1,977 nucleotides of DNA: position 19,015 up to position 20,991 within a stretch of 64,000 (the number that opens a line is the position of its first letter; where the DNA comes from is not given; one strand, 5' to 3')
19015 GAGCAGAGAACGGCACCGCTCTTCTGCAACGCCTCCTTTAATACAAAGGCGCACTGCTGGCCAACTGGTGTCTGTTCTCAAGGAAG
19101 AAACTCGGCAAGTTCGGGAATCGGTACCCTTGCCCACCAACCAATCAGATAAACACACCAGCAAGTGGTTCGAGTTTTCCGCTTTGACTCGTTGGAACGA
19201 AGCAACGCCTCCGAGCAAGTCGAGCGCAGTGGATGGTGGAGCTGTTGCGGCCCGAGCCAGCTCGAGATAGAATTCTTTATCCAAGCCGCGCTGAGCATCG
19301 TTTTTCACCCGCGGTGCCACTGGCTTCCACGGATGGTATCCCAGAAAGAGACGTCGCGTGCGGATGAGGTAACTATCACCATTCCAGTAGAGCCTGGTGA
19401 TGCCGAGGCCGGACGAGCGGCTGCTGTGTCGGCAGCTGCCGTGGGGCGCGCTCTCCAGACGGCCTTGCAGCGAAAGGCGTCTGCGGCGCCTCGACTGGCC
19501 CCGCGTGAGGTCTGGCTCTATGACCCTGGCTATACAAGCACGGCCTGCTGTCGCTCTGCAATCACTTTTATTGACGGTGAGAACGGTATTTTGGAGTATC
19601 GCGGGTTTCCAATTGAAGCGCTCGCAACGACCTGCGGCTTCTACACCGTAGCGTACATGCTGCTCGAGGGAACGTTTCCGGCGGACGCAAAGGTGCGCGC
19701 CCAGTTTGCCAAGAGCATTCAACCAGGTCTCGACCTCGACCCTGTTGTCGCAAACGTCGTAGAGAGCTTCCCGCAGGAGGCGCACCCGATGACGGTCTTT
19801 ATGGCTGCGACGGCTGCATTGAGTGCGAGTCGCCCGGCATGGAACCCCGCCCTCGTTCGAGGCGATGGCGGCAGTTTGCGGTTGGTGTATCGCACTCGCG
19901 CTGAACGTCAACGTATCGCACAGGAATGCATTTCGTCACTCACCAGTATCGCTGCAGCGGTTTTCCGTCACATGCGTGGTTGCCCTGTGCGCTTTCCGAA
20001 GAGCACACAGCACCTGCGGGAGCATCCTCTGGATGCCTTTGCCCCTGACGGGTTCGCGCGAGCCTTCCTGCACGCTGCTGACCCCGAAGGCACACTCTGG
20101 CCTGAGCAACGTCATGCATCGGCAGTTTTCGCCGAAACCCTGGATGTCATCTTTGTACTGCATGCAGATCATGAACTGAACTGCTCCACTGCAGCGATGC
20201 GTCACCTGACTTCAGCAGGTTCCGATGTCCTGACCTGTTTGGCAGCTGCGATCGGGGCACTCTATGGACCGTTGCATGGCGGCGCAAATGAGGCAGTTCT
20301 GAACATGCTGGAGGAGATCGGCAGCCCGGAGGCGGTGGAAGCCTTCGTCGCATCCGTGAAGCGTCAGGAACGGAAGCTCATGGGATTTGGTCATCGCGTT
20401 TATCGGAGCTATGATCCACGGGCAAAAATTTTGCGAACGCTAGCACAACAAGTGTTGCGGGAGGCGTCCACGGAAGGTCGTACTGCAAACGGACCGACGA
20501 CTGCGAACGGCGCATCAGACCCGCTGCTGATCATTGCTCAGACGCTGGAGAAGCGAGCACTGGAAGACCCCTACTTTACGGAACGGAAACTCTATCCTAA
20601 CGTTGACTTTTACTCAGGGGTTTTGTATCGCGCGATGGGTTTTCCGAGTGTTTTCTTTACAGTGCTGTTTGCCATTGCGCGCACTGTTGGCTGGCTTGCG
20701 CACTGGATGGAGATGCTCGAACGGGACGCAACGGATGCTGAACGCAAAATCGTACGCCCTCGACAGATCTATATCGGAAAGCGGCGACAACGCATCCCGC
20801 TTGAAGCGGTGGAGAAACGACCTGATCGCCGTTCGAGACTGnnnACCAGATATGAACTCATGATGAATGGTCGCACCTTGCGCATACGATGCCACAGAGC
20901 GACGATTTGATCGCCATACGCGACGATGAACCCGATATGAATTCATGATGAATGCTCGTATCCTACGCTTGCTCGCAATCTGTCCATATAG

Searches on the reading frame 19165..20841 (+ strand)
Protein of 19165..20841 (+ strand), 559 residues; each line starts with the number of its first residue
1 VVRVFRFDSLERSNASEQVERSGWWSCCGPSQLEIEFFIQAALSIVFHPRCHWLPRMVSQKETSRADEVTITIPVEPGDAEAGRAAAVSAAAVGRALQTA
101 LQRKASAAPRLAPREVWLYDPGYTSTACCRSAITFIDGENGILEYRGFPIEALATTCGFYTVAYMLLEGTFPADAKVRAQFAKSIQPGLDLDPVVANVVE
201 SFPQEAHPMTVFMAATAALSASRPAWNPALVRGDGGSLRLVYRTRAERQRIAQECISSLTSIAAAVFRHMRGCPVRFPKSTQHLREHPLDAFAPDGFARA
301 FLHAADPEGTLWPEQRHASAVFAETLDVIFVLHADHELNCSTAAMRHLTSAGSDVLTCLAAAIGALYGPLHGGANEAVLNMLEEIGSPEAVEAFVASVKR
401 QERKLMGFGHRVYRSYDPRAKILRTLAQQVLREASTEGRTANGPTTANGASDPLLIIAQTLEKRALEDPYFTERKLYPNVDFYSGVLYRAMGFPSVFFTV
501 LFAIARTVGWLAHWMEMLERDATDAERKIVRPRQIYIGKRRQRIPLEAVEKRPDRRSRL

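Call 14: search_protein_families(library=pfam, proteins=[window:19165-20841:+], max_evalue=0.001)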
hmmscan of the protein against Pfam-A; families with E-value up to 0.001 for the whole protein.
window:19165-20841:+ (559 aa): 1 family
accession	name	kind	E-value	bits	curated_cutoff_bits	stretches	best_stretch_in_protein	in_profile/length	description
PF00285.26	Citrate_synt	-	1.5e-109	366.8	27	1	122-533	1-357/357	Citrate synthase, C-terminal domain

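Call 18: find_homologous_proteins(query=window:19165-20841:+, max_evalue=1e-50)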
Query window:19165-20841:+ (559 aa): 7999 proteins with E <= 1e-50 among 8000 candidates; the best 120 are listed.
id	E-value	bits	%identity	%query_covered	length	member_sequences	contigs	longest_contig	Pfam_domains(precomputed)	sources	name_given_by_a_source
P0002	0.0e+0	1122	99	90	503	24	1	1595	PF00285.27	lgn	-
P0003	1.8e-228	778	70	90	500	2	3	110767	PF00285.27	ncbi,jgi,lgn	jgi:citrate synthase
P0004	1.3e-226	772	69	90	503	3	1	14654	PF00285.27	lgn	-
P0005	5.8e-160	552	-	-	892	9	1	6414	PF00285.27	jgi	jgi:citrate synthase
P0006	5.4e-151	522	51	88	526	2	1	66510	PF00285.27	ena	-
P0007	5.5e-148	512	50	88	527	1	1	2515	PF00285.27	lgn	-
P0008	1.3e-110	389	49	77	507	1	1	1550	PF00285.27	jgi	-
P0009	2.2e-107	378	46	77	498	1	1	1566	PF00285.27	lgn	-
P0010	1.0e-106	376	48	77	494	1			PF00285.27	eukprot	eukprot:CAMPEP_0184671704 /NCGR_PEP_ID=MMETSP0308-20130426/85661_1 /TAXON_ID=38269 /ORGANISM="Gloeoc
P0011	3.9e-106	374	48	75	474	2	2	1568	PF00285.27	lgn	-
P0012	2.8e-105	371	46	79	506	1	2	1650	PF00285.27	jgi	jgi:citrate synthase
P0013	1.0e-104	369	44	81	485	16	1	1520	PF00285.27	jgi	jgi:citrate synthase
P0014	1.2e-104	369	41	90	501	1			PF00285.27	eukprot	eukprot:gb/GECH01012302.1/.p1 GENE.gb/GECH01012302.1/~~gb/GECH01012302.1/.p1 ORF type:complete len:5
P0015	1.0e-103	366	48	75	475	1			PF00285.27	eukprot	eukprot:tig00000711_g3365.t1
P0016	1.2e-103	366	43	81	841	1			PF00285.27,PF03853.22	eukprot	eukprot:jgi/Galph1/5752/GphlegSOOS_G4385.1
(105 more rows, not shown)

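Call 19: find_encoding_contigs(protein=P0003, flank=2000, max_places=3)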
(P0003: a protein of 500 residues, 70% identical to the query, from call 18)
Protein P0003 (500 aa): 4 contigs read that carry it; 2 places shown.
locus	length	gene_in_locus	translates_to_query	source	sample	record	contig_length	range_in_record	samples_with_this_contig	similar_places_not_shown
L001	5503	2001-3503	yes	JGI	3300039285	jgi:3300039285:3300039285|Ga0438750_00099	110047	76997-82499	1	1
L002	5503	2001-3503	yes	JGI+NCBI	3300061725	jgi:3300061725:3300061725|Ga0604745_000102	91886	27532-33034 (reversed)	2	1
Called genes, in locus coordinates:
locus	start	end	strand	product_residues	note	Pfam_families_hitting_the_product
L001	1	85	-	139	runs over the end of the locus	-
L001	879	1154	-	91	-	-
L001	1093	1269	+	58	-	-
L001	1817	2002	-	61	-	-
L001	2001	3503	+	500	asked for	PF00285:Citrate_synt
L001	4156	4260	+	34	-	-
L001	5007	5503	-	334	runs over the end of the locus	PF01073:3Beta_HSD (weak), PF01370:Epimerase, PF02719:Polysacc_synt_2 (faint), PF16363:GDP_Man_Dehyd, PF04321:RmlD_sub_bind (weak)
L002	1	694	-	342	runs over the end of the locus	PF00300:His_Phos_1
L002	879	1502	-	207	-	-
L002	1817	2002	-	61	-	-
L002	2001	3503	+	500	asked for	PF00285:Citrate_synt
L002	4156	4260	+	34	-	-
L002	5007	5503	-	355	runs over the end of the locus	PF00106:adh_short, PF01073:3Beta_HSD, PF01370:Epimerase, PF02719:Polysacc_synt_2, PF04321:RmlD_sub_bind, PF08659:KR, PF13460:NAD_binding_10 (weak), PF16363:GDP_Man_Dehyd, +2 more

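Call 20: find_encoding_contigs(protein=P0002, flank=2000, max_places=3)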
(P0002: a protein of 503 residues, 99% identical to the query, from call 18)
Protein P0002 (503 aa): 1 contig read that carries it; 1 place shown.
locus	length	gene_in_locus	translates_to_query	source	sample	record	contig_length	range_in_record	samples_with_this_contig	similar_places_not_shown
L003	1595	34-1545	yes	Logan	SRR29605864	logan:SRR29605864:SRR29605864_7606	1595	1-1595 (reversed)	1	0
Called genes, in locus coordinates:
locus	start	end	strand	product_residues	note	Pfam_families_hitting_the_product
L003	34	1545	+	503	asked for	PF00285:Citrate_synt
